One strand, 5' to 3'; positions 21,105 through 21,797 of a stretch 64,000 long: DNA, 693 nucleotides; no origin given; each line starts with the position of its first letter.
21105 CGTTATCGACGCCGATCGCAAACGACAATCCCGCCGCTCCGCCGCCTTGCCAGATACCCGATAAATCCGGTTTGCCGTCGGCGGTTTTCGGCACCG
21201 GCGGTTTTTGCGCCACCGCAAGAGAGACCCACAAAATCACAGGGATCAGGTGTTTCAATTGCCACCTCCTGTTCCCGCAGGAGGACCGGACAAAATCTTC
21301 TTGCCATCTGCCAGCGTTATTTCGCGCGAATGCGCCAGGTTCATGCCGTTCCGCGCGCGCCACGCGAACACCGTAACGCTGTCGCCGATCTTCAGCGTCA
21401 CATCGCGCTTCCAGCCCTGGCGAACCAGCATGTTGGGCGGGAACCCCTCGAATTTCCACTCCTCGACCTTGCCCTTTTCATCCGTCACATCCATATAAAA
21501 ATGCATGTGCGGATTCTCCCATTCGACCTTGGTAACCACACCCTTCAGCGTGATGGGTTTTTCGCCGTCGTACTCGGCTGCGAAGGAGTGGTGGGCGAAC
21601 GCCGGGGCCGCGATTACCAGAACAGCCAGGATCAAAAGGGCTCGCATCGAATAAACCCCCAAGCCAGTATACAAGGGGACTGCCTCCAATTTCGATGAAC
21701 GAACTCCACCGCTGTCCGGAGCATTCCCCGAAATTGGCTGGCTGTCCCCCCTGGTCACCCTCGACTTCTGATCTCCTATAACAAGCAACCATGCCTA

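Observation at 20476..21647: Uncharacterised secreted two-gene cassette, copy 1: DUF6152-like protein with mature His-His N-terminus plus a 260-aa partner, co-transcribed with an aldehyde dehydrogenase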

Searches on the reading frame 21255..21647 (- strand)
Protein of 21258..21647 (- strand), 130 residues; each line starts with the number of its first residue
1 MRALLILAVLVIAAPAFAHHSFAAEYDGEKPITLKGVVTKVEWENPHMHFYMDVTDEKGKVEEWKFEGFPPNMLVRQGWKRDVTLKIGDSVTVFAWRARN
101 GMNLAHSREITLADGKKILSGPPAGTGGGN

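Call 4: search_protein_families(library=pfam, proteins=[window:21258-21647:-], max_evalue=1)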
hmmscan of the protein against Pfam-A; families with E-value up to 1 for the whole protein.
seq(130 aa): 5 families
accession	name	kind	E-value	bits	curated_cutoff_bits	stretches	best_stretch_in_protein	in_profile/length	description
PF19649.4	DUF6152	-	1.1e-30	106.1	27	1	9-102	2-93/98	Family of unknown function (DUF6152)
PF13567.11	DUF4131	-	0.013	15.6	31.6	1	3-93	39-126/165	Domain of unknown function (DUF4131)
PF20506.3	DUF6732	-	0.054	13.8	27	1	1-28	1-28/72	Family of unknown function (DUF6732)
PF01336.31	tRNA_anti-codon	-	0.17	12.3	27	1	32-62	1-30/75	OB-fold nucleic acid binding domain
PF13742.12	tRNA_anti_2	-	0.25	12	27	1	30-70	20-59/95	OB-fold nucleic acid binding domain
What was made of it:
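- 21255..21647 (-): Gene A, copy 1: DUF6152 protein, 130 aa. Sec signal peptide of 18 aa; the predicted mature N-terminus is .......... Pfam PF19649, E 1e-30 (call 4).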

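Call 5: search_protein_families(library=ncbifam, proteins=[window:21258-21647:-], max_evalue=1)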
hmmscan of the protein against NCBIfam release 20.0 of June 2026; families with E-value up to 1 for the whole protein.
seq(130 aa): 2 families
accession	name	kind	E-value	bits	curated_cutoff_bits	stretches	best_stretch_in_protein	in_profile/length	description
NF040942.2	hypo_ExtJ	equivalog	0.0056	17.1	52.5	1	1-44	1-36/77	selenite/tellurite reduction operon protein ExtJ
NF047414.1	BRANT_His_rich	hypoth_equivalog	0.039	15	44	1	6-25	9-25/62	His-rich protein BRANT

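Call 11: find_homologous_proteins(query=window:21258-21647:-)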
Query seq(130 aa) (130 aa): 2845 proteins with E <= 0.001 among 2857 candidates; the best 120 are listed.
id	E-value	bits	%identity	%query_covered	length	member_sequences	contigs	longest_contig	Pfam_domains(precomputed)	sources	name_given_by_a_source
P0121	2.0e-77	275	89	100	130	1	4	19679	PF19649.5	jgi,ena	jgi:hypothetical protein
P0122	1.8e-76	272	93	92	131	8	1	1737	PF19649.5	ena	-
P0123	2.7e-76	272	90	100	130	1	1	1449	PF19649.5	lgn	-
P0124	3.1e-76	272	88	100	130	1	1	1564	PF19649.5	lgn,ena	-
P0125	3.4e-76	271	89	100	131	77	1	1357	PF19649.5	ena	-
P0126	5.9e-76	271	89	100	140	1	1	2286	PF19649.5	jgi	jgi:hypothetical protein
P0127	5.9e-76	271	89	100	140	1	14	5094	PF19649.5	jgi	jgi:hypothetical protein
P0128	6.6e-76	271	92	92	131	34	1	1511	PF19649.5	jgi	jgi:hypothetical protein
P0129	7.8e-76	270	91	100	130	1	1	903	PF19649.5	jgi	jgi:hypothetical protein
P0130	1.0e-75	270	89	100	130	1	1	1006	PF19649.5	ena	-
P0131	3.4e-75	268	88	100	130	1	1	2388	PF19649.5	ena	-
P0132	4.9e-75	268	93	95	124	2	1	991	PF19649.5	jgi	jgi:hypothetical protein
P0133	5.0e-75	268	91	92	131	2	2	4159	PF19649.5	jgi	jgi:hypothetical protein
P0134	1.0e-74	267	88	100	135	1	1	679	PF19649.5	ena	-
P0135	1.1e-74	267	89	100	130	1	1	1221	PF19649.5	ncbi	-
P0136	1.3e-74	266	88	100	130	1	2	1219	PF19649.5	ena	-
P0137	1.5e-74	266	88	100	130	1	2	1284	PF19649.5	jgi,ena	-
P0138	1.5e-74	266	95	80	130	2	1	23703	PF19649.5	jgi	jgi:hypothetical protein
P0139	2.0e-74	266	88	100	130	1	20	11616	PF19649.5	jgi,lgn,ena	jgi:hypothetical protein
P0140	2.8e-74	265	92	86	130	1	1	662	PF19649.5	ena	-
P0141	3.3e-74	265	88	100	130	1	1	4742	PF19649.5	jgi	jgi:Family of unknown function (DUF6152)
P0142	3.3e-74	265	88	100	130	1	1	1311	PF19649.5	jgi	-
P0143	3.6e-74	265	88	100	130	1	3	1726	PF19649.5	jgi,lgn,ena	-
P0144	3.8e-74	265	88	100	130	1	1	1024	PF19649.5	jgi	jgi:hypothetical protein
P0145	4.2e-74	265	89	100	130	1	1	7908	PF19649.5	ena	-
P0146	4.9e-74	264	87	100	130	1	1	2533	PF19649.5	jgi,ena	-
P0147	5.2e-74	264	90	86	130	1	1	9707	PF19649.5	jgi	jgi:hypothetical protein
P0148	5.3e-74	264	86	100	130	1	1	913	PF19649.5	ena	-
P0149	5.3e-74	264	92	87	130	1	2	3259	PF19649.5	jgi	jgi:hypothetical protein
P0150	5.4e-74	264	88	100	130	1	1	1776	PF19649.5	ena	-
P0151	5.5e-74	264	88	100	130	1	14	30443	PF19649.5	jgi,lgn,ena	-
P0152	5.6e-74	264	88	100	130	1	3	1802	PF19649.5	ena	-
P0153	7.7e-74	264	87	100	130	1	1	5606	PF19649.5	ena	-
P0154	1.0e-73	263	88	100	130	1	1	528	PF19649.5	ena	-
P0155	1.1e-73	263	92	87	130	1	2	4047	PF19649.5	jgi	jgi:hypothetical protein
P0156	1.2e-73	263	89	92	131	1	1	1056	PF19649.5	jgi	-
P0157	1.3e-73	263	87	100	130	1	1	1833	PF19649.5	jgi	-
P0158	1.4e-73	263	87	100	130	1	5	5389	PF19649.5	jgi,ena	-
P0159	1.5e-73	263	88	100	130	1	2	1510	PF19649.5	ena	-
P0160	1.5e-73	263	90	86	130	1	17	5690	PF19649.5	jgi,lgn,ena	-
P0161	2.0e-73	263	88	100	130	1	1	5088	PF19649.5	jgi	jgi:hypothetical protein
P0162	2.5e-73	262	91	86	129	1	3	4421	PF19649.5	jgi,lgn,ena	-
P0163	2.7e-73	262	86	100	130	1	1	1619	PF19649.5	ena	-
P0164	2.9e-73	262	86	100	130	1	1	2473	PF19649.5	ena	-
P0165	3.5e-73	262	87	100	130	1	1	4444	PF19649.5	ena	-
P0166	3.6e-73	262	87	100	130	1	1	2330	PF19649.5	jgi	jgi:Family of unknown function (DUF6152)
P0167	3.7e-73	262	90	86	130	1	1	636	PF19649.5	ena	-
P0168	4.0e-73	262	91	87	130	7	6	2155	PF19649.5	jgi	jgi:hypothetical protein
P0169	5.5e-73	261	87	100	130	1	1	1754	PF19649.5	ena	-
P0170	6.1e-73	261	86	100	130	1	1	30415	PF19649.5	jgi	-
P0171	6.1e-73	261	86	100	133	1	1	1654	PF19649.5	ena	-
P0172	6.1e-73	261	86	100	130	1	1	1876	PF19649.5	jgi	-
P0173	6.3e-73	261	86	100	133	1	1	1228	PF19649.5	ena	-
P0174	6.4e-73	261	86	100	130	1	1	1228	PF19649.5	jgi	-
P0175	9.3e-73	260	86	100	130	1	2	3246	PF19649.5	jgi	-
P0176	1.0e-72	260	86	100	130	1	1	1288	PF19649.5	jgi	-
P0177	1.3e-72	260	85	100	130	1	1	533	PF19649.5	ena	-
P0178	7.7e-71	254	86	100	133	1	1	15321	PF19649.5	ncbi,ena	-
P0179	1.3e-69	250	86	96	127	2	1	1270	PF19649.5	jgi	-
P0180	2.8e-69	249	89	94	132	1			PF19649.5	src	-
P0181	2.9e-69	249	88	94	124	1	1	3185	PF19649.5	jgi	jgi:hypothetical protein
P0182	2.1e-64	233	81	82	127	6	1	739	PF19649.5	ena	-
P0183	1.4e-63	231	75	96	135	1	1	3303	PF19649.5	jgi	jgi:hypothetical protein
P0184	1.6e-62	227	74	90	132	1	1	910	PF19649.5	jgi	jgi:hypothetical protein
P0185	2.0e-61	224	74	98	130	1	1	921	PF19649.5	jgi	jgi:hypothetical protein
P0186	2.9e-61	223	73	95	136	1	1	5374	PF19649.5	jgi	jgi:hypothetical protein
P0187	3.3e-61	223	77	97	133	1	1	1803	PF19649.5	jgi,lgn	jgi:hypothetical protein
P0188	1.5e-60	221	69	100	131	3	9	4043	PF19649.5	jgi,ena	-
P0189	1.6e-60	221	72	95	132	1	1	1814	PF19649.5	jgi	jgi:Family of unknown function (DUF6152)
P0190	1.8e-60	221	83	78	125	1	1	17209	PF19649.5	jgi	jgi:hypothetical protein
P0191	2.3e-60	220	71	88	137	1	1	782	PF19649.5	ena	-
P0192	8.8e-60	218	74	97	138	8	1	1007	PF19649.5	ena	-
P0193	3.6e-59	216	69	91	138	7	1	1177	PF19649.5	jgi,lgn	-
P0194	3.8e-59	216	70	98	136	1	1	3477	PF19649.5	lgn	-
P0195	4.0e-59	216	71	98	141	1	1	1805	PF19649.5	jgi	jgi:uncharacterized protein DUF6152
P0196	7.5e-59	215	72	98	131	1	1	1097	PF19649.5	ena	-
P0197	1.2e-58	215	74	85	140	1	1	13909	PF19649.5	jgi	jgi:hypothetical protein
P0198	1.2e-58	215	71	97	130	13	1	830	PF19649.5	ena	-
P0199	2.1e-58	214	71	98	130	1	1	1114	PF19649.5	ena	-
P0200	2.2e-58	214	73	94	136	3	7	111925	PF19649.5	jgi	jgi:hypothetical protein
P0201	2.5e-58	214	68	98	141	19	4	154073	PF19649.5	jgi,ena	jgi:hypothetical protein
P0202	3.6e-58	213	70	98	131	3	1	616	PF19649.5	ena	-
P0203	4.2e-58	213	72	89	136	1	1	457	PF19649.5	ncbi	-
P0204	7.2e-58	212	70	98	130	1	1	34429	PF19649.5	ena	-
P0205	9.1e-58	212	71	94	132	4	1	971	PF19649.5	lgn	-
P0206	1.2e-57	211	75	86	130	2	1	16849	PF19649.5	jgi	jgi:hypothetical protein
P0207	1.4e-57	211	73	88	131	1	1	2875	PF19649.5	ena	-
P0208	1.9e-57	211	72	89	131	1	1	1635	PF19649.5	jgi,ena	-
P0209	1.9e-57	211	73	93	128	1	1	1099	PF19649.5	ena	-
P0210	2.0e-57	211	73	95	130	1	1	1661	PF19649.5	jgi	jgi:hypothetical protein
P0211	2.1e-57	211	72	89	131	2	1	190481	PF19649.5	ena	-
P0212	2.1e-57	211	68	94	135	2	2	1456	PF19649.5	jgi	-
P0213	3.5e-57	210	69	94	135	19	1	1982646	PF19649.5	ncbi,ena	-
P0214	5.0e-57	209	72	88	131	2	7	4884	PF19649.5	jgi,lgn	jgi:hypothetical protein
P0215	5.8e-57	209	67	98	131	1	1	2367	PF19649.5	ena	-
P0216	6.7e-57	209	69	94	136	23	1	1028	PF19649.5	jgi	-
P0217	7.0e-57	209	72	88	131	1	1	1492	PF19649.5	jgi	-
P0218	8.8e-57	209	70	88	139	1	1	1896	PF19649.5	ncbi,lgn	-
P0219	1.0e-56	208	72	98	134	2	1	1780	PF19649.5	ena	-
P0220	1.5e-56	208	67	98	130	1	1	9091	PF19649.5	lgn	-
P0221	1.5e-56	208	70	100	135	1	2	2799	PF19649.5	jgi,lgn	jgi:hypothetical protein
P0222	1.9e-56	208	67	91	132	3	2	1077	PF19649.5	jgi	jgi:hypothetical protein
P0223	2.8e-56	207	72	93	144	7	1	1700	PF19649.5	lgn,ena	-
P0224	3.1e-56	207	69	94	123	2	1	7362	PF19649.5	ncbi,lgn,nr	ncbi:MAG TPA: DUF6152 family protein [Bryobacteraceae bacterium]|nr:DUF6152 family protein [Bryobact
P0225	3.1e-56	207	71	86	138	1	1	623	PF19649.5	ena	-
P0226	3.4e-56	207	67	98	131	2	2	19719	PF19649.5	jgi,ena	jgi:hypothetical protein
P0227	3.8e-56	207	75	87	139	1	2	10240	PF19649.5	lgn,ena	-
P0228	4.4e-56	206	69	100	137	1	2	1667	PF19649.5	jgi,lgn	jgi:V8-like Glu-specific endopeptidase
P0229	4.9e-56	206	68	98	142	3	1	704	PF19649.5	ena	-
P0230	5.1e-56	206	74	89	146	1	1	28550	PF19649.5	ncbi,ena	-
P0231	5.5e-56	206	68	100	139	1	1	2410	PF19649.5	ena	-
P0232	7.0e-56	206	70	94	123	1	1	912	PF19649.5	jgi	jgi:hypothetical protein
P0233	7.0e-56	206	72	95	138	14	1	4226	PF19649.5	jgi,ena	-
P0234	8.7e-56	205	69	98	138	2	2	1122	PF19649.5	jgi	jgi:hypothetical protein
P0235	8.9e-56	205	67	91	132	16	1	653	PF19649.5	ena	-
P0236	9.7e-56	205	69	98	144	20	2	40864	PF19649.5,PF13567.12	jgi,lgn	jgi:V8-like Glu-specific endopeptidase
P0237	1.0e-55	205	69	93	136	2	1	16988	PF19649.5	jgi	jgi:hypothetical protein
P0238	1.0e-55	205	71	85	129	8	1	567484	PF19649.5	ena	-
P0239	1.2e-55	205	73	86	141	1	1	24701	PF19649.5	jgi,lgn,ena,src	-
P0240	1.3e-55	205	71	88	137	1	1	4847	PF19649.5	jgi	jgi:hypothetical protein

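Call 14: find_related_loci(query=A1, collection=genome_contigs, flank=6000)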
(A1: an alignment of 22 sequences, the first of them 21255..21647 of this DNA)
Query A1 (130 aa) in genome_contigs; peptide patterns used: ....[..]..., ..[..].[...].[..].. (x = any residue, [..] = any of these).
594 stretches matched a pattern (row limit reached: there are more); 582 encode a relative of the query (tblastn E <= 1e-3); the best 80 are kept; 80 distinct loci.
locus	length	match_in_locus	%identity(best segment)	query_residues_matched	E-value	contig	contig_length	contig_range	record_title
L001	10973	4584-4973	94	1-130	1e-82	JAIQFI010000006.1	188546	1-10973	MAG: Terriglobia bacterium isolate SRVP_5 SR-VP_26_10_2019_C_20cm_scaffold_131, whole genome shotgun sequence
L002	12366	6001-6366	68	7-128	2e-59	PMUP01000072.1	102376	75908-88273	MAG: Bryobacterales bacterium isolate palsa_144 73.20110700_P3M.16_contig_61, whole genome shotgun sequence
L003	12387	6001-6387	67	3-130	6e-59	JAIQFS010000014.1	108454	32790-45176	MAG: Terriglobia bacterium isolate SRVP_43 SRVP18_core_1_35-25cm_scaffold_48, whole genome shotgun sequence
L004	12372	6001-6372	67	4-128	4e-59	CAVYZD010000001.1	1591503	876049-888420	MAG: Bryobacterales bacterium isolate MFD02248.bin.1.4 genome assembly, contig: contig_10451, whole genome shotgun seque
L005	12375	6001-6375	69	5-129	2e-58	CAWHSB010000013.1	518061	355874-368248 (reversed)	MAG: Terriglobia bacterium isolate MFD06714.bin.2.104 genome assembly, contig: contig_27825, whole genome shotgun sequen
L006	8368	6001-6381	65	3-129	4e-58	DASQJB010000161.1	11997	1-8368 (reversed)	MAG TPA_asm: Bryobacteraceae bacterium isolate SMAG_U11874 k141_4385015, whole genome shotgun sequence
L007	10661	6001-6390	62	1-128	7e-58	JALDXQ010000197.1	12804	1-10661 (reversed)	MAG: Acidobacteriota bacterium isolate MCT-CON-06 NODE_678_length_12804_cov_7.151384, whole genome shotgun sequence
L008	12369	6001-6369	71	9-130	6e-58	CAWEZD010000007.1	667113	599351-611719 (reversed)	MAG: Bryobacterales bacterium isolate MFD09222.bin.1.124 genome assembly, contig: contig_65103, whole genome shotgun seq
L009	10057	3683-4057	68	5-129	8e-58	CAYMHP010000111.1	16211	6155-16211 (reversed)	MAG TPA_asm: uncultured Solibacteraceae bacterium isolate SRP272529_co2_257 genome assembly, contig: NODE_6190_length_16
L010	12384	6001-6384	67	1-128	1e-57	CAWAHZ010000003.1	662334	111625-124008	MAG: Bryobacterales bacterium isolate MFD04434.bin.1.11 genome assembly, contig: contig_14617, whole genome shotgun sequ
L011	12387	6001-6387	64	1-128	8e-57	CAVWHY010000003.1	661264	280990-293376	MAG: uncultured Acidobacteriota bacterium isolate MFD00392.bin.2.254 genome assembly, contig: contig_29443, whole genome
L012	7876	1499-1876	66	6-130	6e-57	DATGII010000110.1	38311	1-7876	MAG TPA_asm: Bryobacteraceae bacterium isolate SMAG_U9803 k141_147850, whole genome shotgun sequence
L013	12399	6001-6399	63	1-130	1e-56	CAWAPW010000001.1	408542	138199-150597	MAG: Bryobacterales bacterium isolate MFD04434.bin.1.48 genome assembly, contig: contig_10881, whole genome shotgun sequ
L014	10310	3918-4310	66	1-130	1e-56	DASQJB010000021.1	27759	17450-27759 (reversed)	MAG TPA_asm: Bryobacteraceae bacterium isolate SMAG_U11874 k141_5599300, whole genome shotgun sequence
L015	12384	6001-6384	68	4-130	3e-56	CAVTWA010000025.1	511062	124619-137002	MAG: uncultured Acidobacteriota bacterium isolate MFD04967.bin.2.116 genome assembly, contig: contig_4207, whole genome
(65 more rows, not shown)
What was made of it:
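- Several A-B pairs per genome, with several genomes contributing two or more loci (call 14) and a very large B family, fit metal homeostasis poorly.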

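Call 25: search_solved_structures(query=A1, max_evalue=10)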
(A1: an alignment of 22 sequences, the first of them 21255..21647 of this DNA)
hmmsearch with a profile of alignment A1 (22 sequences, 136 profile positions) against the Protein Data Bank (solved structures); distinct sequences matched with E-value up to 10: 0.

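Call 33: predict_structure(alignment_id=A1)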
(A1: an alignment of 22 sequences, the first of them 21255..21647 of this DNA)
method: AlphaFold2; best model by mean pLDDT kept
length: 130 residues; sequences in the alignment: 22
mean_pLDDT: 79.8   pTM: 0.70
mean pLDDT of the five models: 79.8, 79.7, 78.9, 76.4, 72.4
residues with pLDDT >= 90: 61; 70-90: 36; 50-70: 15; < 50: 18
segments of 3 or more residues with pLDDT < 50: 17-23, 127-130
pLDDT, mean of each block of 10 residues (from residue 1): 49 49 65 96 90 94 93 89 91 91 90 91 49
secondary structure, 60 per line:
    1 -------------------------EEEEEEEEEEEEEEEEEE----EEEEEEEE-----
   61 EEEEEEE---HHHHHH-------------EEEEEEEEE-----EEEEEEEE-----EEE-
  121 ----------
elements in order: E26-43 E48-55 E61-67 H71-76 E90-98 E104-111 E117-119
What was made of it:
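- On Histidine-brace copper proteins: The tools return no model coordinates, and the tail has pLDDT below 50 (call 33).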

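Call 36: fold_search(model_id=the predicted structure, library=pdb)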
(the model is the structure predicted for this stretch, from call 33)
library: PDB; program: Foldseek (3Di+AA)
matches with E <= 10: 1057; with E <= 0.001: 9
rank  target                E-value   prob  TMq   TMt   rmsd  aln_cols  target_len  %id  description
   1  6kcn_A                2.5e-04  1.00  0.41  0.13   7.5       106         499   11  Crystal structure of plasmodium lysyl-tRNA synthetase in complex with a cladosporin derivative 4 (released 2020-04-08)
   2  5zh2_B                5.7e-04  1.00  0.43  0.14  13.4       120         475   13  CRYSTAL STRUCTURE OF PfKRS WITH INHIBITOR CLADO-5 (released 2018-06-27)
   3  6ka6_A                6.0e-04  1.00  0.42  0.14   7.5       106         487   11  Crystal structure of plasmodium lysyl-tRNA synthetase in complex with a cladosporin derivative 1 (released 2020-04-08)
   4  4pg3_A                6.8e-04  1.00  0.42  0.14   7.4       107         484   12  Crystal structure of KRS complexed with inhibitor (released 2014-07-16)
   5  8k9v_B                7.2e-04  1.00  0.43  0.14   7.4       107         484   12  Crystal structure of plasmodium LysRS complexing with ASP3026 derived LysRS inhibitor 3 (ADKI3) (released 2024-06-26)
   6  6kcn_C                7.2e-04  1.00  0.43  0.13   7.5       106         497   11  Crystal structure of plasmodium lysyl-tRNA synthetase in complex with a cladosporin derivative 4 (released 2020-04-08)
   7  4h02_B                8.0e-04  1.00  0.43  0.14   7.4       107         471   12  Crystal structure of P. falciparum Lysyl-tRNA synthetase (released 2013-05-01)
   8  6m0t_B                8.9e-04  1.00  0.42  0.14   7.4       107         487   13  Crystal Structure of Lysyl-tRNA Synthetase from Plasmodium falciparum complexed with L-lysine and Cladosporin derivati (released 2021-04-21)
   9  8k9w_A                8.9e-04  1.00  0.39  0.14   7.6       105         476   10  Crystal structure of plasmodium LysRS complexing with ASP3026 derived LysRS inhibitor 4 (ADKI4) (released 2024-06-26)
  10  5zh5_A                1.1e-03  1.00  0.43  0.14   6.0       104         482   12  CRYSTAL STRUCTURE OF PfKRS WITH INHIBITOR CLADO-2 (released 2018-06-27)
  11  5zh4_B                1.2e-03  1.00  0.45  0.14   8.0       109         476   11  CRYSTAL STRUCTURE OF PfKRS WITH INHIBITOR CLADO-7 (released 2018-06-27)
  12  9f2a_A                1.3e-03  1.00  0.36  0.13   6.7        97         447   13  Pyrococcus abyssi PolD in complex with Rpa2 winged-helix domain class 2 (composite map) (released 2024-12-04)
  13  6kcn_D                1.3e-03  1.00  0.43  0.13   7.4       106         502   11  Crystal structure of plasmodium lysyl-tRNA synthetase in complex with a cladosporin derivative 4 (released 2020-04-08)
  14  6ka6_B                1.3e-03  1.00  0.43  0.13   7.4       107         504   12  Crystal structure of plasmodium lysyl-tRNA synthetase in complex with a cladosporin derivative 1 (released 2020-04-08)
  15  8ylw_C                1.3e-03  1.00  0.40  0.14   7.6       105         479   10  Crystal Structure of Lysyl-tRNA Synthetase from Plasmodium falciparum complexed with Lys-AMS (released 2025-09-10)
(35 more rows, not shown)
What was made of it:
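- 21255..21647 (-): AlphaFold model with mean pLDDT 80, a beta-barrel whose best PDB matches are OB folds (LysRS anticodon-binding domain, SSB, PriB) (calls 33, 36).
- On CusF family: Signal peptide plus OB-fold model (calls 33, 36).
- A is small, periplasmic, free of Cys, and has an OB fold like CusF (call 36). A has an OB fold with a flexible, invariant N-terminal tail (calls 33, 36).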
